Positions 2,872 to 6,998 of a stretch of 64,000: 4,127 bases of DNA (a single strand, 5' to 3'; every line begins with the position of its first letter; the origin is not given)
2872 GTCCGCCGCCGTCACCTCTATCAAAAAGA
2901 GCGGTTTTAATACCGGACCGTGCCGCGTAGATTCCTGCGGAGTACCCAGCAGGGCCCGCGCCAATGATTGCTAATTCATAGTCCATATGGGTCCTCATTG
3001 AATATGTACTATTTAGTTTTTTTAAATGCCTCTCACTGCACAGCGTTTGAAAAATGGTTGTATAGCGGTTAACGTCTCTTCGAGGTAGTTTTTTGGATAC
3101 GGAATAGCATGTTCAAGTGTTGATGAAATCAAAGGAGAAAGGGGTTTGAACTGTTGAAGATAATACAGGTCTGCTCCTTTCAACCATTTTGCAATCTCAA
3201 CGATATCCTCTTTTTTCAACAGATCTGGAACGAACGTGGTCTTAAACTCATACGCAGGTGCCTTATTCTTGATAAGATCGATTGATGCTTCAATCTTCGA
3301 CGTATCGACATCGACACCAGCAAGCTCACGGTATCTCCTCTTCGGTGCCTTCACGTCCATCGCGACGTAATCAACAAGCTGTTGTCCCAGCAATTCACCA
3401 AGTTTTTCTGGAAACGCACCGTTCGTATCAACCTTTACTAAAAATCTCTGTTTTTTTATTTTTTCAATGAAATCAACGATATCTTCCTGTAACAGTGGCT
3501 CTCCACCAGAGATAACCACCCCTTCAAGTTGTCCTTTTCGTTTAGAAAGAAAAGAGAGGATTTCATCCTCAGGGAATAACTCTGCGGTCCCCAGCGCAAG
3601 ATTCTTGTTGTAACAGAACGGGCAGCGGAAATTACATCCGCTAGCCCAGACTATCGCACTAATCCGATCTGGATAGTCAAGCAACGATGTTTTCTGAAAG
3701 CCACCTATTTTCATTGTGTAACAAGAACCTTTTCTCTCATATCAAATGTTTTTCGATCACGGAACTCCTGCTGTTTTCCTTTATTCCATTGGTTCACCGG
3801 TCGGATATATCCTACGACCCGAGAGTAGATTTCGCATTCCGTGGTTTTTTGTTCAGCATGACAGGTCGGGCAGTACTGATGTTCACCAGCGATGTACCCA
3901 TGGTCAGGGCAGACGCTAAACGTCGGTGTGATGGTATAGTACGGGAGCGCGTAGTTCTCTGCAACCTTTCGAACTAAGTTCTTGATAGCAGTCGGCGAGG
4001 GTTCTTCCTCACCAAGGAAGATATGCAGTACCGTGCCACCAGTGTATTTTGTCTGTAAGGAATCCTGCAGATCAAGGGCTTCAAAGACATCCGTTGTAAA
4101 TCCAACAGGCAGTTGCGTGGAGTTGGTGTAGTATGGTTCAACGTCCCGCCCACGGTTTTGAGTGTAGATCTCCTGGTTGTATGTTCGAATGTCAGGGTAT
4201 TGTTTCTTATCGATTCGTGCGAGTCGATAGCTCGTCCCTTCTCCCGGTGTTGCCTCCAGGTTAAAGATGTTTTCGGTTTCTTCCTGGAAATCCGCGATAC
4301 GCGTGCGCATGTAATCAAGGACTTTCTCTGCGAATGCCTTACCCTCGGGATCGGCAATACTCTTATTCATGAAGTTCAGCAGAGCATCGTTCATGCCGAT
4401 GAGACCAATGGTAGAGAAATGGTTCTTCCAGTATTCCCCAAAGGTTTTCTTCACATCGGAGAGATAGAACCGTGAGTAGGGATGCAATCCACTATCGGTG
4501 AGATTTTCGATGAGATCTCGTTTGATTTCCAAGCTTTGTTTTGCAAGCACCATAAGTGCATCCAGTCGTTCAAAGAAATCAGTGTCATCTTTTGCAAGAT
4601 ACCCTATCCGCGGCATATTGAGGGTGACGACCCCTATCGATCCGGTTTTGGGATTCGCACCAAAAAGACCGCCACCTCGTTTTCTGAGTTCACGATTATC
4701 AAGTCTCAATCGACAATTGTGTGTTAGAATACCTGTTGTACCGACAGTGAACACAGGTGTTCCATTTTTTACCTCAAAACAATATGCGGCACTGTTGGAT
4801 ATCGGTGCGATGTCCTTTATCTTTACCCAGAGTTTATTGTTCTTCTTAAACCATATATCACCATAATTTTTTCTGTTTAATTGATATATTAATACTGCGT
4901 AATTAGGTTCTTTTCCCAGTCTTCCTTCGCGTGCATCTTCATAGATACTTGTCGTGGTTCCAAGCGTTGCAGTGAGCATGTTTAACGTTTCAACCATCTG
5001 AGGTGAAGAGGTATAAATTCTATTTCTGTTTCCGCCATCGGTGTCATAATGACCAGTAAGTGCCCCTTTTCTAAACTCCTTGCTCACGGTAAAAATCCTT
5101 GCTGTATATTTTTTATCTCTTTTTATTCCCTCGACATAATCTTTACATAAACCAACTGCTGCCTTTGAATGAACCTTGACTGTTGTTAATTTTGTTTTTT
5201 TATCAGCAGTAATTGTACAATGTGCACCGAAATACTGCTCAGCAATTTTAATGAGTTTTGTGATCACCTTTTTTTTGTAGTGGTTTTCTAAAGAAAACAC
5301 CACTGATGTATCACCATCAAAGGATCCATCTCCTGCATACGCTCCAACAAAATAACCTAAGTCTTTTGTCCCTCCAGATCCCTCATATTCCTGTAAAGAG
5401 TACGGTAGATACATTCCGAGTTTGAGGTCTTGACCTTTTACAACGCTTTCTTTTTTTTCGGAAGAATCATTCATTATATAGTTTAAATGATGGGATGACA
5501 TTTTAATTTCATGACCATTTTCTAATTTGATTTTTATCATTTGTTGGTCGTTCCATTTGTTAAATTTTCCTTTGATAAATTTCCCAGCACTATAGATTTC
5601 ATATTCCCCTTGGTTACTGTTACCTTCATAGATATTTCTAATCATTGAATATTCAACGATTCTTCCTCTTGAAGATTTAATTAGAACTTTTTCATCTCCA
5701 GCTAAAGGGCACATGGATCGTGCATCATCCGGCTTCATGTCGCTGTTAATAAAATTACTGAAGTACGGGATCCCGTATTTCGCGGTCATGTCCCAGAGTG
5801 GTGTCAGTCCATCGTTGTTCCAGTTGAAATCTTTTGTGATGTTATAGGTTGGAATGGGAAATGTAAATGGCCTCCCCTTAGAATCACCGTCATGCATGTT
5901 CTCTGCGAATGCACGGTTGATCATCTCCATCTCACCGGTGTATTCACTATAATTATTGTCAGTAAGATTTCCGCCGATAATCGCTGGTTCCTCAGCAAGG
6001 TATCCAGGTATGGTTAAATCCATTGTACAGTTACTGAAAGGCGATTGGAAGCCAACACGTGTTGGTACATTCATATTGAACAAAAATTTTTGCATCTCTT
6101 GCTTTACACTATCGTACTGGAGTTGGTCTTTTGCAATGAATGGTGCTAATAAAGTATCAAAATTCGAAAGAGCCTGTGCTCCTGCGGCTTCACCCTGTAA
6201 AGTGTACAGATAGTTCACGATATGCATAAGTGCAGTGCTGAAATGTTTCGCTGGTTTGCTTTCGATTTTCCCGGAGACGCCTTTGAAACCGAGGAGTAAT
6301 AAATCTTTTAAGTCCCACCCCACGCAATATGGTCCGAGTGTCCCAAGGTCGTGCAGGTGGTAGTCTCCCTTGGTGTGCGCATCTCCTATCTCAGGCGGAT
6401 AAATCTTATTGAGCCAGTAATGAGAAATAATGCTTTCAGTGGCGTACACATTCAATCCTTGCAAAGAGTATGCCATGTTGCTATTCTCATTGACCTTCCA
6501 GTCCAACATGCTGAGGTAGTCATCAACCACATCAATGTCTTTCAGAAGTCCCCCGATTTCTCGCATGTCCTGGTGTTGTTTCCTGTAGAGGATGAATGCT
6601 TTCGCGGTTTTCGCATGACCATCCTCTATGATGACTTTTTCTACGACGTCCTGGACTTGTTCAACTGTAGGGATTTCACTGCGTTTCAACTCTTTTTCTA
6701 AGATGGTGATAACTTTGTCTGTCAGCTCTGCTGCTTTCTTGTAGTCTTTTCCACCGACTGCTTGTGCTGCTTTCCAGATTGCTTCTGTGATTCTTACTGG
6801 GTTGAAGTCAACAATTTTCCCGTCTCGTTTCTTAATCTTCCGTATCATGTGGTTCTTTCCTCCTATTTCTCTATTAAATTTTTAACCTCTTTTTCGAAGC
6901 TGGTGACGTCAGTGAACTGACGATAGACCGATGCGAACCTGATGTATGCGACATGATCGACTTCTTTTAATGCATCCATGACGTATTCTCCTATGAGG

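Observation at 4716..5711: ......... intein inside the class III ribonucleotide reductase NrdD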

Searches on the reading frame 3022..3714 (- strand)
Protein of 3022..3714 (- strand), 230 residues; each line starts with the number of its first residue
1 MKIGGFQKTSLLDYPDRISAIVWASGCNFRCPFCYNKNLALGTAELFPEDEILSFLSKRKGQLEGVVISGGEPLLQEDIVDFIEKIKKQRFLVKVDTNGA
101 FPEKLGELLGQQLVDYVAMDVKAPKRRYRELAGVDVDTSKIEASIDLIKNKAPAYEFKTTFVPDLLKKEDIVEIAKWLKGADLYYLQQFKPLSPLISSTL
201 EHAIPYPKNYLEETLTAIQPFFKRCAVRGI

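Call 13: search_protein_families(library=pfam, proteins=[window:3022-3714:-], max_evalue=0.001)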
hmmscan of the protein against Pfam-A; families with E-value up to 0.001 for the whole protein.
window:3022-3714:- (230 aa): 2 families
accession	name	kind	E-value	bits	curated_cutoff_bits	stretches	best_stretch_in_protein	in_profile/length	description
PF04055.27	Radical_SAM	-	4.2e-20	73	29.5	1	23-177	3-165/166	Radical SAM superfamily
PF13353.11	Fer4_12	-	6.2e-11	43.2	22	1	20-105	8-97/137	4Fe-4S single cluster domain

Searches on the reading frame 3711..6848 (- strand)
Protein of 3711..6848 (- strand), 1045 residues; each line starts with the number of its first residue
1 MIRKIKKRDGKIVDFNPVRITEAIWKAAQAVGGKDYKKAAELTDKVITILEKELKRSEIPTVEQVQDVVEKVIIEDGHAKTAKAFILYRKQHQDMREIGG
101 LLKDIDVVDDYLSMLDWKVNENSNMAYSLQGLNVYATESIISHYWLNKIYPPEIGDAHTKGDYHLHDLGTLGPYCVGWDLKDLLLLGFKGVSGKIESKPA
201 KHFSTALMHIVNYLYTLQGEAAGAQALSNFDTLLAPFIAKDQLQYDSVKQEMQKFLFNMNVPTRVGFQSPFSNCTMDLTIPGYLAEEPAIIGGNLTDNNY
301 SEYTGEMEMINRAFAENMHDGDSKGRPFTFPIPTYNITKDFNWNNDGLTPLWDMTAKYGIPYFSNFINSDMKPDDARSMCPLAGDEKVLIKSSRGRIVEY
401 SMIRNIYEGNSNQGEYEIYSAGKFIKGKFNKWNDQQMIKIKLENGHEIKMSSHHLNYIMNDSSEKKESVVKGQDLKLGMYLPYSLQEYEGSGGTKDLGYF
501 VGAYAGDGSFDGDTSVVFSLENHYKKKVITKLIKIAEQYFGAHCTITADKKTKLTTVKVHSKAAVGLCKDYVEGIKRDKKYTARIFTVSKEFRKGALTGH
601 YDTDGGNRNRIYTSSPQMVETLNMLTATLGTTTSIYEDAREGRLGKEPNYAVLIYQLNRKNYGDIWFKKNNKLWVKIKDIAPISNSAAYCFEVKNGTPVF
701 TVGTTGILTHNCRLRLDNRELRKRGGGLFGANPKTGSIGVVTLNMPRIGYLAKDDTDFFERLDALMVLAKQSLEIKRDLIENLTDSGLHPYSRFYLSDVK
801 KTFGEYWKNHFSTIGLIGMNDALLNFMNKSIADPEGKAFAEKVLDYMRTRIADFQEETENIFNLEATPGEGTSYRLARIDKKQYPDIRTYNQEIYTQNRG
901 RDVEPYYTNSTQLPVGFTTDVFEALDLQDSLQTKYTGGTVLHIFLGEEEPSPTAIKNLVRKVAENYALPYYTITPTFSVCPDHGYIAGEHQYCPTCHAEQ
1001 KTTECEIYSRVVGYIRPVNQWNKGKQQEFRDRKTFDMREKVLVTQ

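Call 4: search_protein_families(library=pfam, proteins=[window:3711-6848:-], max_evalue=0.1)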
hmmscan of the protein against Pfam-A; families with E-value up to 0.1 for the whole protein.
window:3711-6848:- (1045 aa): 4 families
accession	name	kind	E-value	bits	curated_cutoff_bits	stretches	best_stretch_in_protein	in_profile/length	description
PF13597.11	NRDD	-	2e-189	631.3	26.2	2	703-1035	255-562/562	Anaerobic ribonucleoside-triphosphate reductase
PF03477.21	ATP-cone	-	1.5e-19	70.7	25.8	1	4-93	2-87/88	ATP cone domain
PF14890.11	Intein_splicing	-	3.7e-06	27.3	35.8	1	428-711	40-155/155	Intein splicing domain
PF14528.11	LAGLIDADG_3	-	0.00084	20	22.5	1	597-654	7-68/82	LAGLIDADG-like domain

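Call 5: search_protein_families(library=ncbifam, proteins=[window:3711-6848:-], max_evalue=0.1)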
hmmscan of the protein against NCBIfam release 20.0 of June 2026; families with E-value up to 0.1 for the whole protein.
window:3711-6848:- (1045 aa): 15 families
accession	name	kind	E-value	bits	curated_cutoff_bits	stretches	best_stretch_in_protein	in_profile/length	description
NF006126.0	PRK08270.1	equivalog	0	1036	548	2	2-391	2-389/684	ribonucleoside triphosphate reductase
TIGR02487.1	NrdD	equivalog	3.3e-165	550.9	326.35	2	708-1034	268-580/581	anaerobic ribonucleoside-triphosphate reductase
NF006358.0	PRK08579.1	equivalog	7.5e-119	397.7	585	2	105-380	10-283/624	anaerobic ribonucleoside triphosphate reductase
NF005497.0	PRK07111.1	equivalog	7.3e-73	246.1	764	2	1-241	1-236/746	anaerobic ribonucleoside triphosphate reductase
NF006127.0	PRK08271.1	equivalog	4.5e-58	197.2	545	2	708-1033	325-625/631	anaerobic ribonucleoside-triphosphate reductase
NF006732.0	PRK09263.1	equivalog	4.3e-57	194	657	2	738-1033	407-703/712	anaerobic ribonucleoside-triphosphate reductase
TIGR02827.1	RNR_anaer_Bdell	equivalog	4.1e-41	141.2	568.3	2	708-1032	297-594/596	anaerobic ribonucleoside-triphosphate reductase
NF011292.0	PRK14704.1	equivalog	2.6e-23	82.5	736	1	736-1032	322-614/618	anaerobic ribonucleoside triphosphate reductase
NF005010.0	PRK06406.1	subfamily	1.8e-18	66.2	1125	1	1-102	3-105/771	vitamin B12-dependent ribonucleotide reductase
NF009028.0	PRK12364.1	equivalog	4.3e-15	54.8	1377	1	4-132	2-131/842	ribonucleoside-diphosphate reductase subunit alpha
NF006207.0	PRK08332.1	equivalog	2.5e-14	51.5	2400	1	2-100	3-100/1684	vitamin B12-dependent ribonucleotide reductase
NF005544.0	PRK07207.1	equivalog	1.7e-11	42.7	965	1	4-97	35-135/965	ribonucleoside-diphosphate reductase subunit alpha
NF009029.0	PRK12365.1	equivalog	9.3e-09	33.8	1350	1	5-97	120-219/1046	ribonucleoside-diphosphate reductase subunit alpha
TIGR01445.1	intein_Nterm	domain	3.2e-05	24.8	24.5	1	382-454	2-79/83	intein N-terminal splicing region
TIGR01443.1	intein_Cterm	domain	0.0097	16.1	15.6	1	688-712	2-24/24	intein C-terminal splicing region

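Call 10: find_homologous_proteins(query=window:3711-6848:-, max_evalue=1e-20)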
Query window:3711-6848:- (1045 aa): 8000 proteins with E <= 1e-20 among 8000 candidates; the best 120 are listed.
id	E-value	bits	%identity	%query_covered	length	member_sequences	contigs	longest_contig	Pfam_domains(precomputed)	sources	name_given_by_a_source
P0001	0.0e+0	2407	99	100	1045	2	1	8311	PF03477.22,PF14890.12,PF13597.12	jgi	jgi:ribonucleoside-triphosphate reductase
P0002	0.0e+0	2321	95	100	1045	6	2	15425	PF03477.22,PF14890.12,PF13597.12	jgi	-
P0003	0.0e+0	2249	91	100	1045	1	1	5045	PF03477.22,PF14890.12,PF13597.12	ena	-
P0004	0.0e+0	2243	90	100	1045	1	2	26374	PF03477.22,PF14890.12,PF13597.12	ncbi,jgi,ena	-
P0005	0.0e+0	2229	91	100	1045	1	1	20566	PF03477.22,PF14890.12,PF13597.12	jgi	jgi:anaerobic ribonucleoside-triphosphate reductase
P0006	0.0e+0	2222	89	100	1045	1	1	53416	PF03477.22,PF14890.12,PF13597.12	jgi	jgi:anaerobic ribonucleoside-triphosphate reductase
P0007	0.0e+0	2165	88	100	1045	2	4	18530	PF03477.22,PF14890.12,PF13597.12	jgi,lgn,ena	-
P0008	0.0e+0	2160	87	100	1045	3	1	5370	PF03477.22,PF14890.12,PF13597.12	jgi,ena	-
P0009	0.0e+0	2129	86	100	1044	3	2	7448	PF03477.22,PF14890.12,PF13597.12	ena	-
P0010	0.0e+0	2119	85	100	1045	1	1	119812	PF03477.22,PF14890.12,PF13597.12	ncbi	ncbi:MAG: ribonucleoside triphosphate reductase [Methanobacteriota archaeon]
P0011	0.0e+0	2072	86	83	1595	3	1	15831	PF03477.22,PF14528.12,PF14527.12,PF14890.12,PF13597.12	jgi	-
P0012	0.0e+0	2047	83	100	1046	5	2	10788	PF03477.22,PF14890.12,PF13597.12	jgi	-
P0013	0.0e+0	2036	82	83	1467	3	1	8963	PF03477.22,PF14528.12,PF14890.12,PF13597.12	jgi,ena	-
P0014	0.0e+0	2031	82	100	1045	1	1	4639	PF03477.22,PF14528.12,PF14890.12,PF13597.12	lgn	-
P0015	0.0e+0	1988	80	100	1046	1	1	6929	PF03477.22,PF14890.12,PF13597.12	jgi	-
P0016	0.0e+0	1952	78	100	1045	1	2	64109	PF03477.22,PF14528.12,PF14890.12,PF13597.12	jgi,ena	-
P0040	0.0e+0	1559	99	32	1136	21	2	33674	PF03477.22,PF14528.12,PF14890.12,PF13597.12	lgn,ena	-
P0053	0.0e+0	1533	92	36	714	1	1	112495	PF03477.22,PF13597.12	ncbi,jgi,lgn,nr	ncbi:MAG: ribonucleoside triphosphate reductase [Candidatus Thermoplasmatota archaeon]|jgi:ribonucle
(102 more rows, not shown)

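Call 45: find_encoding_contigs(protein=P0040, flank=3000, max_places=2)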
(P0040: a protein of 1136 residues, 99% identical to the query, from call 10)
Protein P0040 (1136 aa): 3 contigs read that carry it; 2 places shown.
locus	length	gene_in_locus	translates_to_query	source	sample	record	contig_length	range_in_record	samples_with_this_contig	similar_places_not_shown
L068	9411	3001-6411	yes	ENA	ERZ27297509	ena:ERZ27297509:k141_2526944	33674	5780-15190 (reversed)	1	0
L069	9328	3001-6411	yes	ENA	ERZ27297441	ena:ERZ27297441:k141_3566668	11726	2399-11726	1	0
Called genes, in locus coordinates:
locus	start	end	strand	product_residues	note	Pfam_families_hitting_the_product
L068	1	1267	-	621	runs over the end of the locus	PF13570:Beta-prop_ACSF4, PF13360:PQQ_2, PF13570:Beta-prop_ACSF4, PF00801:PKD, PF18911:PKD_4, PF17957:Big_7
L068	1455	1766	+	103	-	PF03091:CutA1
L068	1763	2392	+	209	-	PF02568:ThiI, PF06508:QueC (weak)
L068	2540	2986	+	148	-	PF22811:Zn_ribbon_NrdR, PF03477:ATP-cone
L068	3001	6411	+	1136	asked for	PF03477:ATP-cone, PF13597:NRDD, PF14528:LAGLIDADG_3 (faint), PF14890:Intein_splicing (weak), PF13597:NRDD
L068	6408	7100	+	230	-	PF04055:Radical_SAM, PF13353:Fer4_12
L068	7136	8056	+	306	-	PF00890:FAD_binding_2 (faint), PF01134:GIDA (faint), PF01266:DAO (faint), PF01494:FAD_binding_3 (faint), PF03486:HI0933_like (faint), PF07992:Pyr_redox_2, PF13738:Pyr_redox_3, PF00070:Pyr_redox, +1 more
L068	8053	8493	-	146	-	PF01750:HycI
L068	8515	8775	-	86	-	-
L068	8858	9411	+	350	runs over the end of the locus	PF00586:AIRS, PF02769:AIRS_C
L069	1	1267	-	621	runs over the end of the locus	PF13570:Beta-prop_ACSF4, PF13360:PQQ_2, PF13570:Beta-prop_ACSF4, PF00801:PKD, PF18911:PKD_4, PF17957:Big_7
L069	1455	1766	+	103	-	PF03091:CutA1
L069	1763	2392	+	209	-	PF02568:ThiI, PF06508:QueC (weak)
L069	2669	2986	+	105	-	PF03477:ATP-cone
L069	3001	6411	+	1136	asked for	PF03477:ATP-cone, PF13597:NRDD, PF14528:LAGLIDADG_3 (faint), PF14890:Intein_splicing (weak), PF13597:NRDD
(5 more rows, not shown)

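Call 46: find_encoding_contigs(protein=P0053, flank=3000, max_places=2)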
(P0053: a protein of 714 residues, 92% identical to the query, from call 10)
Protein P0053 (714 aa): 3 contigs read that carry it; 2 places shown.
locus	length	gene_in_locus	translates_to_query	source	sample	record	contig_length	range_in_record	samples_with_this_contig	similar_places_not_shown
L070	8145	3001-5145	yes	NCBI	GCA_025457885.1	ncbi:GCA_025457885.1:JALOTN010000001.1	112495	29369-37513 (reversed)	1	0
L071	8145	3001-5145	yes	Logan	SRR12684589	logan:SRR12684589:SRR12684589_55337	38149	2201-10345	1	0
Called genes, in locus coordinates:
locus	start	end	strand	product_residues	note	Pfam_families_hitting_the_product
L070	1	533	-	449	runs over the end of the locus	PF00206:Lyase_1, PF08328:ASL_C (weak), PF10397:ADSL_C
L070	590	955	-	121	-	-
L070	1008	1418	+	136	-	PF01986:DUF123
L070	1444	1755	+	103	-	PF03091:CutA1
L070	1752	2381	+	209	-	PF02568:ThiI, PF06508:QueC (weak)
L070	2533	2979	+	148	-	PF22811:Zn_ribbon_NrdR, PF03477:ATP-cone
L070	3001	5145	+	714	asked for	PF03477:ATP-cone, PF13597:NRDD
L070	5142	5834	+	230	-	PF04055:Radical_SAM, PF13353:Fer4_12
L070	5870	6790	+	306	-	PF01266:DAO (faint), PF01494:FAD_binding_3 (faint), PF03486:HI0933_like (faint), PF07992:Pyr_redox_2, PF12831:FAD_oxidored (faint), PF13450:NAD_binding_8 (faint), PF13738:Pyr_redox_3, PF00070:Pyr_redox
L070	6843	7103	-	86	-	-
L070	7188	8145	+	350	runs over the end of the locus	PF00586:AIRS, PF02769:AIRS_C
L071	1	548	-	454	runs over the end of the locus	PF00206:Lyase_1, PF08328:ASL_C (weak), PF10397:ADSL_C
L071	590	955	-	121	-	-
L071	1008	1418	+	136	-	PF01986:DUF123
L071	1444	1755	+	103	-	PF03091:CutA1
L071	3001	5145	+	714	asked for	PF03477:ATP-cone, PF13597:NRDD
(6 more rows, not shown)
